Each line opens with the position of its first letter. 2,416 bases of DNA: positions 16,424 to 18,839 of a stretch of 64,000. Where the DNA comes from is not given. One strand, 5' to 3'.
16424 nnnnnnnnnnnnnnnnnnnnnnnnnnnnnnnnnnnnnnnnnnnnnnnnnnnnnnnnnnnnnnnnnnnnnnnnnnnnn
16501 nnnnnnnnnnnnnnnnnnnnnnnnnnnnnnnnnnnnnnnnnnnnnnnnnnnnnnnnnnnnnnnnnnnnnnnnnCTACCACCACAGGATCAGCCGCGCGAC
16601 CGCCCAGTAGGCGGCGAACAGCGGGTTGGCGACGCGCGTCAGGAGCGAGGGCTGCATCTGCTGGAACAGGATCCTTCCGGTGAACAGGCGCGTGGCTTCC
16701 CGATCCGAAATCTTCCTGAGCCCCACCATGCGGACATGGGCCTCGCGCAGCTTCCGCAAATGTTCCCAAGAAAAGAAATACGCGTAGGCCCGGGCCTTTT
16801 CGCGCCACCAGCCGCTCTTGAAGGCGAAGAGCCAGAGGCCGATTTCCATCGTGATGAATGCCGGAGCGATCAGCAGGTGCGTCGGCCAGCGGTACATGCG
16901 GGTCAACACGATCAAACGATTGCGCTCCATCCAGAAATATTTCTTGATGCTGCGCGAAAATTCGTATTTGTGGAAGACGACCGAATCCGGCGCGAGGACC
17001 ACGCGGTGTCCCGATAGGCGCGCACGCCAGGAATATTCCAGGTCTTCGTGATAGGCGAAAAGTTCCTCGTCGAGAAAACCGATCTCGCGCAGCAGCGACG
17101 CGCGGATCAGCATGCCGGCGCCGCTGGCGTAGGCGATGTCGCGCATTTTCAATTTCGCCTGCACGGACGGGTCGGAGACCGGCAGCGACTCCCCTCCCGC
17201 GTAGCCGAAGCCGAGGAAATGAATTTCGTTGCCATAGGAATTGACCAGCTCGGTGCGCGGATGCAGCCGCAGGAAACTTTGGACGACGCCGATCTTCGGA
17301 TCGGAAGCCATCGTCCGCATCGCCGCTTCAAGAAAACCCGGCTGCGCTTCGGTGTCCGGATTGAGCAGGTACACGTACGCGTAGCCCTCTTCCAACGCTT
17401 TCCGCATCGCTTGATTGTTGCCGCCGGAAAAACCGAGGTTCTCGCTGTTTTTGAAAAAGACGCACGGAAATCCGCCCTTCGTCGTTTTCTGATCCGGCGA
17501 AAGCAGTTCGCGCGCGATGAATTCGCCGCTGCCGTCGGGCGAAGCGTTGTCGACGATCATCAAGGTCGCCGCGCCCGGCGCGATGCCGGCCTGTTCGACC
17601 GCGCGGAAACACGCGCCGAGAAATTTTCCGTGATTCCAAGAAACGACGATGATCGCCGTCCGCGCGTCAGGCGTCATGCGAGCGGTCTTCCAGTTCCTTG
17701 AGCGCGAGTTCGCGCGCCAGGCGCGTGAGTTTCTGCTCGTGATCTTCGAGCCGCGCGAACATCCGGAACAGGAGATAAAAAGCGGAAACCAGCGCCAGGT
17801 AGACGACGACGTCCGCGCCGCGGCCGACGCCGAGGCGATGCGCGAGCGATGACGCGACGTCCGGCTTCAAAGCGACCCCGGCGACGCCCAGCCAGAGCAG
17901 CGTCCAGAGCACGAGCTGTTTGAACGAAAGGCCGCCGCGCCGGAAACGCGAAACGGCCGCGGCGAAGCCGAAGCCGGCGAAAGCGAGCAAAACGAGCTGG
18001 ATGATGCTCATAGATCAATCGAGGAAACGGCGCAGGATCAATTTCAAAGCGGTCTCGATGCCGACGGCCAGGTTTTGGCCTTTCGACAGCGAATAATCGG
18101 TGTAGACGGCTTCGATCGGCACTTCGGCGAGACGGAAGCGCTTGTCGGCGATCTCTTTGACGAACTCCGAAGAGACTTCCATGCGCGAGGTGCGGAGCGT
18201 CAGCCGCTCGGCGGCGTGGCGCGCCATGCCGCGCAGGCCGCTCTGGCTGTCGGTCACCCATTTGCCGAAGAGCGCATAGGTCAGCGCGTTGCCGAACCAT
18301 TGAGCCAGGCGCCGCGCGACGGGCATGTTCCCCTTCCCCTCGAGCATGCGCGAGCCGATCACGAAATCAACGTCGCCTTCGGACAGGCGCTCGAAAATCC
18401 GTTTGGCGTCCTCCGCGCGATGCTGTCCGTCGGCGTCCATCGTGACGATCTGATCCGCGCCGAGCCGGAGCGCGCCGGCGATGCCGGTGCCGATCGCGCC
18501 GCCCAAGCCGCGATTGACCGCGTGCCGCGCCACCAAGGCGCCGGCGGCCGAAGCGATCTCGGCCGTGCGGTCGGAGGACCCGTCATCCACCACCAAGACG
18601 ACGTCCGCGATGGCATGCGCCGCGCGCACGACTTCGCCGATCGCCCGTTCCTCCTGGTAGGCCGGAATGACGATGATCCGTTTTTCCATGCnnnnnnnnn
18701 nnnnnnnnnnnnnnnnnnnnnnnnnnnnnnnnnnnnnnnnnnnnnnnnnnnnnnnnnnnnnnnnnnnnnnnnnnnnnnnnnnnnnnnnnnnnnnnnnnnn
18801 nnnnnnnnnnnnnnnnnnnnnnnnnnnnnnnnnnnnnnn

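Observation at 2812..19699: Lipid-linked glycosylation toolkit next to the Ser/Thr-rich surface protein: UDP-xylose-synthase-like enzyme, polyprenyl-P GT2, DUF2304, GT2, two GT4s and one or two GT-C transferases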

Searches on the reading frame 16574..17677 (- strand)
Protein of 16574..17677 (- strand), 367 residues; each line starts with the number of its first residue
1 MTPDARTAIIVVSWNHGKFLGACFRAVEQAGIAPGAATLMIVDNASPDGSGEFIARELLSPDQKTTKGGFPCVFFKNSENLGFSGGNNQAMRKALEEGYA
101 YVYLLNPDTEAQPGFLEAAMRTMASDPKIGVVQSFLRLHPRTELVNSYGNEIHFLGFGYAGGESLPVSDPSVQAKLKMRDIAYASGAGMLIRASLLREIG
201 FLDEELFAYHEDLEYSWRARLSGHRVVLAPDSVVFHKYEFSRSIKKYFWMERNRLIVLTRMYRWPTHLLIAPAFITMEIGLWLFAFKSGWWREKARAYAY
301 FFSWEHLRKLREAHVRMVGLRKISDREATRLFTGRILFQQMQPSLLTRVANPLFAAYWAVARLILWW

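Call 4: search_protein_families(library=pfam, proteins=[window:16574-17677:-], max_evalue=0.01)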
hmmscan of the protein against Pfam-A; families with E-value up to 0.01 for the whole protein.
window:16574-17677:- (367 aa): 4 families
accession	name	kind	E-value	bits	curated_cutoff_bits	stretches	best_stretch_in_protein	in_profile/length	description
PF13641.12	Glyco_tranf_2_3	-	4.3e-13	50.2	27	1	6-247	2-220/230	Glycosyltransferase like family 2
PF00535.33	Glycos_transf_2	-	1.1e-12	48.7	23.3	1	9-198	2-166/168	Glycosyl transferase family 2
PF13632.12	Glyco_trans_2_3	-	1.5e-09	38.4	27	1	101-288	1-182/198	Glycosyl transferase family group 2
PF13506.12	Glyco_transf_21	-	0.0011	18.9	21.7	1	90-238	22-156/174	Glycosyl transferase family 21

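Call 9: search_protein_families(library=ncbifam, proteins=[window:16574-17677:-], max_evalue=0.01)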
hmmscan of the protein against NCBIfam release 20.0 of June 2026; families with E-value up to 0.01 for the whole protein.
window:16574-17677:- (367 aa): 5 families
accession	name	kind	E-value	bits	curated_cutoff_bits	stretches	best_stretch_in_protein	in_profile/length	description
TIGR01556.1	rhamnosyltran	subfamily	1.7e-12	47.1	200.55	1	74-238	49-202/281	rhamnosyltransferase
TIGR03965.1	mycofact_glyco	equivalog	3e-08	33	280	1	7-237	76-281/467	mycofactocin biosynthesis glycosyltransferase MftF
NF041875.1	EPS_EpsD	equivalog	3.4e-05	23.4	370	0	190-246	162-215/325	exopolysaccharide biosynthesis glycosyltransferase EpsD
NF050113.1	gal_furan_GlfT1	equivalog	0.0028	17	330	0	38-113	30-94/290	galactofuranosyltransferase GlfT1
NF003963.0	PRK05454.2-6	equivalog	0.0052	15.2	884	1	74-136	194-256/610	glucans biosynthesis glucosyltransferase MdoH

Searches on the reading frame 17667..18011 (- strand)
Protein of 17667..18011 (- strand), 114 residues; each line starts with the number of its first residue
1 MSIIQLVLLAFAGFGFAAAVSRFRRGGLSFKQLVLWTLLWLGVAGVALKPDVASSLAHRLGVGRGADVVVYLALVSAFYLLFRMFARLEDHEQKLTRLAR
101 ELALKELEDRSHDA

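Call 4: search_protein_families(library=pfam, proteins=[window:17667-18011:-], max_evalue=0.01)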
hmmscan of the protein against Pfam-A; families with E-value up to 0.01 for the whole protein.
window:17667-18011:- (114 aa): 1 family
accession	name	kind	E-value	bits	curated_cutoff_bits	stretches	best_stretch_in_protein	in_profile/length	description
PF10066.14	DUF2304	-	7.1e-25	87.8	25.5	1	3-106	1-104/106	Uncharacterized conserved protein (DUF2304)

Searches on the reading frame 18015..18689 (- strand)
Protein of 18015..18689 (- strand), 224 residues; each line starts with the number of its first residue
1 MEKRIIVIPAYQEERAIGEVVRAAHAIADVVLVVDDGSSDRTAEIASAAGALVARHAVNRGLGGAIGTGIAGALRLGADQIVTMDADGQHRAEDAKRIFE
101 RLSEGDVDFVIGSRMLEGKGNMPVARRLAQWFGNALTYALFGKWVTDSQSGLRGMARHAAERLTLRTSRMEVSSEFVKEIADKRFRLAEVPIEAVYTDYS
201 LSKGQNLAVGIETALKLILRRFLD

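Call 4: search_protein_families(library=pfam, proteins=[window:18015-18689:-], max_evalue=0.01)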
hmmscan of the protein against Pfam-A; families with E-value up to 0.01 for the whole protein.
window:18015-18689:- (224 aa): 3 families
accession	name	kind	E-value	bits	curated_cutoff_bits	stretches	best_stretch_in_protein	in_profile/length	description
PF00535.33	Glycos_transf_2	-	1.5e-21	77.5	23.3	1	6-162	2-166/168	Glycosyl transferase family 2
PF13641.12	Glyco_tranf_2_3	-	8.4e-05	23.1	27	1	6-84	5-92/230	Glycosyltransferase like family 2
PF13704.12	Glyco_tranf_2_4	-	0.0015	19.5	27.5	1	12-69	2-60/98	Glycosyl transferase family 2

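Call 9: search_protein_families(library=ncbifam, proteins=[window:18015-18689:-], max_evalue=0.01)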
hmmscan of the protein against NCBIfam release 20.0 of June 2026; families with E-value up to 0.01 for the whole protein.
window:18015-18689:- (224 aa): 12 families
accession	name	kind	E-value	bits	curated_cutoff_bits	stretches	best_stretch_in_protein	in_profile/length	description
NF058614.1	PPMAGASynPpgS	equivalog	9.7e-53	178.9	370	1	6-221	4-223/226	polyprenyl-phospho-N-acetylgalactosaminyl synthase PpgS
TIGR04182.1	glyco_TIGR04182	equivalog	3.2e-26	92.4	325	1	5-193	3-189/293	S-layer glycoprotein N-glycosyltransferase AglJ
NF041391.1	DPhHxTase_Halo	equivalog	1.1e-18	67.1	375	1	10-193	3-182/213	dolichyl-phosphate hexose transferase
NF007986.1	PRK10714.1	equivalog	1.5e-11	43.9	529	1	2-169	6-178/316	undecaprenyl-phosphate 4-deoxy-4-formamido-L-arabinose transferase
NF010496.0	PRK13915.1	equivalog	6.4e-09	35.3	262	1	6-69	35-105/307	glucosyl-3-phosphoglycerate synthase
TIGR04283.1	glyco_like_mftF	equivalog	3.4e-08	33.3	182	1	6-62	3-62/221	TIGR04283 family arsenosugar biosynthesis glycosyltransferase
NF047588.1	GlcsyltransPgfSStrep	equivalog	2.5e-07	30.2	500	1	6-164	5-168/308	glycosyltransferase PgfS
NF050113.1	gal_furan_GlfT1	equivalog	3.4e-06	26.6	330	1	20-95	20-97/290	galactofuranosyltransferase GlfT1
TIGR03469.1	HpnB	hypoth_equivalog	9.3e-06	24.9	379.25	1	5-115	47-171/386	hopene-associated glycosyltransferase HpnB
NF041865.1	EpsU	equivalog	5.5e-05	22.3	700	1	5-104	42-149/394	exopolysaccharide biosynthesis GT2 family glycosyltransferase EpsU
TIGR03937.1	PgaC_IcaA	equivalog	0.00028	20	422.3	1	5-88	48-136/407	poly-beta-1,6-N-acetyl-D-glucosamine synthase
TIGR01556.1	rhamnosyltran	subfamily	0.0021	17.3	200.55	1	19-106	12-102/281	rhamnosyltransferase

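Call 28: search_solved_structures(query=window:18015-18689:-, max_evalue=0.00001)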
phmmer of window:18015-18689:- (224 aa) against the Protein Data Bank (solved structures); distinct sequences matched with E-value up to 0.00001: 4.
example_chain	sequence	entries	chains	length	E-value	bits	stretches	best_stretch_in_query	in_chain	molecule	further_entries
9bhc_C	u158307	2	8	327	1.4e-09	41.2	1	3-200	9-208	Undecaprenyl-phosphate 4-deoxy-4-formamido-L-arabinose transferase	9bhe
8vxh_A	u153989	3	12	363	1.9e-09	40.8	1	3-200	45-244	Undecaprenyl-phosphate 4-deoxy-4-formamido-L-arabinose transferase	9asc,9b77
9hwj_A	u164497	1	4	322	2.5e-09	40.5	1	3-201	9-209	Undecaprenyl-phosphate 4-deoxy-4-formamido-L-arabinose transferase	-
5mlz_A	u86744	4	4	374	6.4e-09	39.1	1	5-173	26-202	Dolichol monophosphate mannose synthase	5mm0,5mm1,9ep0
